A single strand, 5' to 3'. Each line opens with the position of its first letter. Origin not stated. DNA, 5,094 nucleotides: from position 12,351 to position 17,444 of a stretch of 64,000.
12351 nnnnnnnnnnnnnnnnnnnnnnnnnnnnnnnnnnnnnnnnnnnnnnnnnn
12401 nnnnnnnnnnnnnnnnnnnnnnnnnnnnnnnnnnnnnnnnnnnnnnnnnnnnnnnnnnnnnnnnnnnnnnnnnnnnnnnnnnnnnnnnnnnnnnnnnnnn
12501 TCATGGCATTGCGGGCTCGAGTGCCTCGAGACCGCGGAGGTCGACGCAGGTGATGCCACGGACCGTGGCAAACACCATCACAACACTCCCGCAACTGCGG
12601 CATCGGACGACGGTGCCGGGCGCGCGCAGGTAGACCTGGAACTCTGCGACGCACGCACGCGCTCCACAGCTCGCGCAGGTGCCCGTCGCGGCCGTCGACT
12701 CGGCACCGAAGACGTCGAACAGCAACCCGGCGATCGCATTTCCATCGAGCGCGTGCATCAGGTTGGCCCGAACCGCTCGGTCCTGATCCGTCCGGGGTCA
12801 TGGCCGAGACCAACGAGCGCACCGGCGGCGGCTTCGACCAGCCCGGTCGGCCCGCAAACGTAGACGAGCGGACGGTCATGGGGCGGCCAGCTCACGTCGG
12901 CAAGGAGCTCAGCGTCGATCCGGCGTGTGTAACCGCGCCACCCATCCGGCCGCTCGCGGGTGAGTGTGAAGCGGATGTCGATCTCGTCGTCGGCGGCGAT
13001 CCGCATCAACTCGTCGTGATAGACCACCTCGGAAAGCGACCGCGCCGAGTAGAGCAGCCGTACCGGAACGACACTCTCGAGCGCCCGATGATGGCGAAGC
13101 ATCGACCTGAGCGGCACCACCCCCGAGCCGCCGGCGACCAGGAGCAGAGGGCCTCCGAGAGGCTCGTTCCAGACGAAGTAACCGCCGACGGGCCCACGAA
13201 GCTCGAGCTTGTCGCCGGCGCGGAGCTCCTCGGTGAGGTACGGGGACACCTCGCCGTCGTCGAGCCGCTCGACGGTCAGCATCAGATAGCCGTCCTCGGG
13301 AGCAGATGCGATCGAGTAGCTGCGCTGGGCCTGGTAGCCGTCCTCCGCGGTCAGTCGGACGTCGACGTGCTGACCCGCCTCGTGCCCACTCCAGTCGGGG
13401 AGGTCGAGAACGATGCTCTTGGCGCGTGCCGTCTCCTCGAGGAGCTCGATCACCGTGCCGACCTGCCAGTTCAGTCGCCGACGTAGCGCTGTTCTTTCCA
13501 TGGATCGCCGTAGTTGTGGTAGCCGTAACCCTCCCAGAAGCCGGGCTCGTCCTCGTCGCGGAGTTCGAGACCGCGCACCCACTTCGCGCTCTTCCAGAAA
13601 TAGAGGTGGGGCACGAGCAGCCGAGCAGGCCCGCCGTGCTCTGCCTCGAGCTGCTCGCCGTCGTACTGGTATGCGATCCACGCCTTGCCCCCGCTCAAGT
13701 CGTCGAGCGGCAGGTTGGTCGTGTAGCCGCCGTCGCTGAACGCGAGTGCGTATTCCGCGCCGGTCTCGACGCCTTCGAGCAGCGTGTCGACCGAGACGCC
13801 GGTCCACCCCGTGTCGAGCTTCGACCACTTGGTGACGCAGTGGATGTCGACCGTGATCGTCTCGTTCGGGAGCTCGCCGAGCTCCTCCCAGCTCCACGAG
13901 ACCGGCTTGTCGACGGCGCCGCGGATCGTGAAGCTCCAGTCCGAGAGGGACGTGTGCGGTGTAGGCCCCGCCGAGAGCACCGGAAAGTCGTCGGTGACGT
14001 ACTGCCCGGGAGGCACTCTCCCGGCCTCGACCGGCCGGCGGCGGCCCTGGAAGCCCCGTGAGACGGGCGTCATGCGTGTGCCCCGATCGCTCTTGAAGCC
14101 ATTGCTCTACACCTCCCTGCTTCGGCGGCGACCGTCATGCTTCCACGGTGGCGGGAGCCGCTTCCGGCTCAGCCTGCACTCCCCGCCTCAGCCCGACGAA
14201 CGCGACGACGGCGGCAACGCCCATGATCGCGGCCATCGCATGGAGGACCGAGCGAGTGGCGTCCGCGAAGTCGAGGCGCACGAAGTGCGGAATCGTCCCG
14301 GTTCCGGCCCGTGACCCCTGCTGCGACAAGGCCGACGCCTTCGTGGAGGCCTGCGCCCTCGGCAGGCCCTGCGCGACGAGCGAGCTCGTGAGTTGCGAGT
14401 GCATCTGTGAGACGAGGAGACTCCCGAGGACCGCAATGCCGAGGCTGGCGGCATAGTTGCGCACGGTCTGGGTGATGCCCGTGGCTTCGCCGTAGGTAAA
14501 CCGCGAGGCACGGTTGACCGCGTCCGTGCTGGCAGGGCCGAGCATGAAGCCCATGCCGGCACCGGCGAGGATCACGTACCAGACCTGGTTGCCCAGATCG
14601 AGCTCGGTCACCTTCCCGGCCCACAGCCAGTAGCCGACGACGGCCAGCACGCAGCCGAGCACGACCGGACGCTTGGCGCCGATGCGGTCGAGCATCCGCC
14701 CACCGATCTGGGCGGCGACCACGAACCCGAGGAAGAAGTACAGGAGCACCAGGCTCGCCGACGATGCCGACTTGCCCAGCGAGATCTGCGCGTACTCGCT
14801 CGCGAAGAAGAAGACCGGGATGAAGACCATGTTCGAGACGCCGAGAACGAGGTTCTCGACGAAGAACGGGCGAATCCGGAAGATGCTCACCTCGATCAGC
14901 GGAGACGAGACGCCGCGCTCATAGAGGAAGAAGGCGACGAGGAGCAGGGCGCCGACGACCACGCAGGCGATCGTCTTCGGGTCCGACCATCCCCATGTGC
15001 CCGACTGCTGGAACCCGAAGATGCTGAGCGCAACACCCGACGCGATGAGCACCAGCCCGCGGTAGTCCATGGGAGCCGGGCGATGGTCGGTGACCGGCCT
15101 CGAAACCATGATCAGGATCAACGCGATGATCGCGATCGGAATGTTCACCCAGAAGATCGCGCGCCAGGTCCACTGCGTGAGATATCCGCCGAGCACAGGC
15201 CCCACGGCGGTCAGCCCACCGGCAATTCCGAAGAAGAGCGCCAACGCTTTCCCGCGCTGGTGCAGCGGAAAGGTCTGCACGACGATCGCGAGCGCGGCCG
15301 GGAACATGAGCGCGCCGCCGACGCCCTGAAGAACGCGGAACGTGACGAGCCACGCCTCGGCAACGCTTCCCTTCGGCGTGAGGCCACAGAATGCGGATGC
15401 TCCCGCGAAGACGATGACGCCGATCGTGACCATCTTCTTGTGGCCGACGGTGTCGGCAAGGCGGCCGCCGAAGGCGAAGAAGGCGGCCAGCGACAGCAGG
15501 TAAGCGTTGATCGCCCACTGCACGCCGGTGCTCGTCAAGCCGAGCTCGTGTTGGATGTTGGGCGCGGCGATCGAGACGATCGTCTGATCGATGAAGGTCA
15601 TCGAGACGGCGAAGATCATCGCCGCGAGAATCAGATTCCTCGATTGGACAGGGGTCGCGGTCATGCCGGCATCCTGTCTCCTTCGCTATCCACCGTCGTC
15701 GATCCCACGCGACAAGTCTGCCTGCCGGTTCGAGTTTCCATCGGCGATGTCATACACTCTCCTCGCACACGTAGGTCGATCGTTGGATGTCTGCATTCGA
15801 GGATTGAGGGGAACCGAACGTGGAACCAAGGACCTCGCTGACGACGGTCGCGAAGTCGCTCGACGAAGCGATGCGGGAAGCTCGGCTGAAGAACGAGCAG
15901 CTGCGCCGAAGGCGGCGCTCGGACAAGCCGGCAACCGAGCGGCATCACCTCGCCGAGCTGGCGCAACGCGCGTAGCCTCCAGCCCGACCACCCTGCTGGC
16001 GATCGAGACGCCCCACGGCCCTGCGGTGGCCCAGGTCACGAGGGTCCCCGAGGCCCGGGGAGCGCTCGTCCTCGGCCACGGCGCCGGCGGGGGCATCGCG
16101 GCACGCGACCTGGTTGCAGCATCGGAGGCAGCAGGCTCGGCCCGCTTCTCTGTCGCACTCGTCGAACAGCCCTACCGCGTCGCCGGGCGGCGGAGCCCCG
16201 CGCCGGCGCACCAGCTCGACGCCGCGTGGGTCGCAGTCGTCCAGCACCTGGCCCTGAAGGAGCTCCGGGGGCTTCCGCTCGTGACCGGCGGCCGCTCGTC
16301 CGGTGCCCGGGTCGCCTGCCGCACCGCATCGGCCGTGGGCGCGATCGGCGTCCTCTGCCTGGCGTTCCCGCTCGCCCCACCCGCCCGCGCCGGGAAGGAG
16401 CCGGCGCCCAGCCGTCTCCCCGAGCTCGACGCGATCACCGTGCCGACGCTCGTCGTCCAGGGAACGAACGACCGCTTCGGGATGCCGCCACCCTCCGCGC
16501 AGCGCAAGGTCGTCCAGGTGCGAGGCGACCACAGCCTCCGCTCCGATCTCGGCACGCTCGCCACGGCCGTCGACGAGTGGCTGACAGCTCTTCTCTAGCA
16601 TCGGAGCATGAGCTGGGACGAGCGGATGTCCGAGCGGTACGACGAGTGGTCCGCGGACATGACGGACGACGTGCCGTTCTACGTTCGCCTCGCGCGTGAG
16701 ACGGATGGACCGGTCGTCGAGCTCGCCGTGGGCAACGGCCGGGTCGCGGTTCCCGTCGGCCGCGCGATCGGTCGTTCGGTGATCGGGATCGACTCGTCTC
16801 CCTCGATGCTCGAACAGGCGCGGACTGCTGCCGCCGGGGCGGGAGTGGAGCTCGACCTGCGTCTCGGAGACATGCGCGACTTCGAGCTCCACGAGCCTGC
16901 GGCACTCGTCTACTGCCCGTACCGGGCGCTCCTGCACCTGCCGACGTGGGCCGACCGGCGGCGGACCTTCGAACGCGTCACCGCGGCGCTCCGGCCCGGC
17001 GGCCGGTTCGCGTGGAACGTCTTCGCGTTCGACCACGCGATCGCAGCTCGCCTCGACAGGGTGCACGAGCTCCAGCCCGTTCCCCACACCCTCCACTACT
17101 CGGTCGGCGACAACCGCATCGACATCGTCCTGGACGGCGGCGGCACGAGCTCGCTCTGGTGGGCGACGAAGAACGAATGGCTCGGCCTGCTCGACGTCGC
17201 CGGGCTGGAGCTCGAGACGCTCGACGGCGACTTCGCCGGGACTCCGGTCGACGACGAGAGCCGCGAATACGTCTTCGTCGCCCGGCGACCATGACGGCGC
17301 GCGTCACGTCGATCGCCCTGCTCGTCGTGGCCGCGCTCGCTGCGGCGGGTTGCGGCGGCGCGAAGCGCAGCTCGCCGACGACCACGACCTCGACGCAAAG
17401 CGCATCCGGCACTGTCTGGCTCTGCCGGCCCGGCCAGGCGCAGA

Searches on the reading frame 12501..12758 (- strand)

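Call 41: search_protein_families(library=pfam, proteins=[window:12501-12758:-], max_evalue=0.001)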
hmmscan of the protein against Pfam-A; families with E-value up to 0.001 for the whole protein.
window:12501-12758:- (85 aa): 1 family
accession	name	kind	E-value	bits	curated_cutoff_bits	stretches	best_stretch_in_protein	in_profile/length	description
PF20120.5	DUF6510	-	1.8e-25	89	26.4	1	2-82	3-83/86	Family of unknown function (DUF6510)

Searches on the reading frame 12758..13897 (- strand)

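Call 41: search_protein_families(library=pfam, proteins=[window:12758-13897:-], max_evalue=0.001)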
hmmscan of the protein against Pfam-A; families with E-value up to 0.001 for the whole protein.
window:12758-13897:- (379 aa): 2 families
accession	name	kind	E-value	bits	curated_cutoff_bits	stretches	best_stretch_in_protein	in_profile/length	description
PF00175.26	NAD_binding_1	-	2.9e-14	54.1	22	1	253-357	1-107/109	Oxidoreductase NAD-binding domain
PF00970.30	FAD_binding_6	-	4.3e-11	43.5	21.1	1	171-239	29-96/99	Oxidoreductase FAD-binding domain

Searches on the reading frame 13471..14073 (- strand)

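Call 41: search_protein_families(library=pfam, proteins=[window:13471-14073:-], max_evalue=0.001)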
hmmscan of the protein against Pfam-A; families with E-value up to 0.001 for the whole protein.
window:13471-14073:- (200 aa): 1 family
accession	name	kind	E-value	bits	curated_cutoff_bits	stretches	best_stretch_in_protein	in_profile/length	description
PF00174.25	Oxidored_molyb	-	3.7e-38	131.2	24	1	36-180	2-169/169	Oxidoreductase molybdopterin binding domain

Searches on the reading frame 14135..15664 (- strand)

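Call 41: search_protein_families(library=pfam, proteins=[window:14135-15664:-], max_evalue=0.001)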
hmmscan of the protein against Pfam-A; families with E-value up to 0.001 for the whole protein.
window:14135-15664:- (509 aa): 1 family
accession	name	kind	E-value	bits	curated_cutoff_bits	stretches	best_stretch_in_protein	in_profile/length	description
PF07690.21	MFS_1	-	7.5e-49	166.9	33.4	1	17-409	2-346/347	Major Facilitator Superfamily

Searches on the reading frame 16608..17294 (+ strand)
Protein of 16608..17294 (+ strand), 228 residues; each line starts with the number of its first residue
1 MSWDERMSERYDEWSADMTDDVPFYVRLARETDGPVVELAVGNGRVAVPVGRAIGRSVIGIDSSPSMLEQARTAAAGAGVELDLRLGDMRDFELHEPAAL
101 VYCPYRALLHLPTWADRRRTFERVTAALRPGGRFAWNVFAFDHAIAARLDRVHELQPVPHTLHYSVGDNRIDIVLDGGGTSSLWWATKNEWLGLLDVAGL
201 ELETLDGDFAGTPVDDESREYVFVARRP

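Call 61: search_protein_families(library=pfam, proteins=[window:16608-17294:+], max_evalue=0.00001)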
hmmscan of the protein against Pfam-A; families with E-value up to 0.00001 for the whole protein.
window:16608-17294:+ (228 aa): 4 families
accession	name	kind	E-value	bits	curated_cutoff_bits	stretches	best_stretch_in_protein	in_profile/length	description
PF13649.12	Methyltransf_25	-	1.2e-16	61.6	27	1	36-132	1-97/97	Methyltransferase domain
PF08241.18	Methyltransf_11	-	1.9e-10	41.7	21.2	1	38-135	2-94/95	Methyltransferase domain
PF08242.18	Methyltransf_12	-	7.9e-08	33.4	30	1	38-134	2-98/98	Methyltransferase domain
PF13847.12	Methyltransf_31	-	8.5e-06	25.9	27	0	35-140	6-113/145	Methyltransferase domain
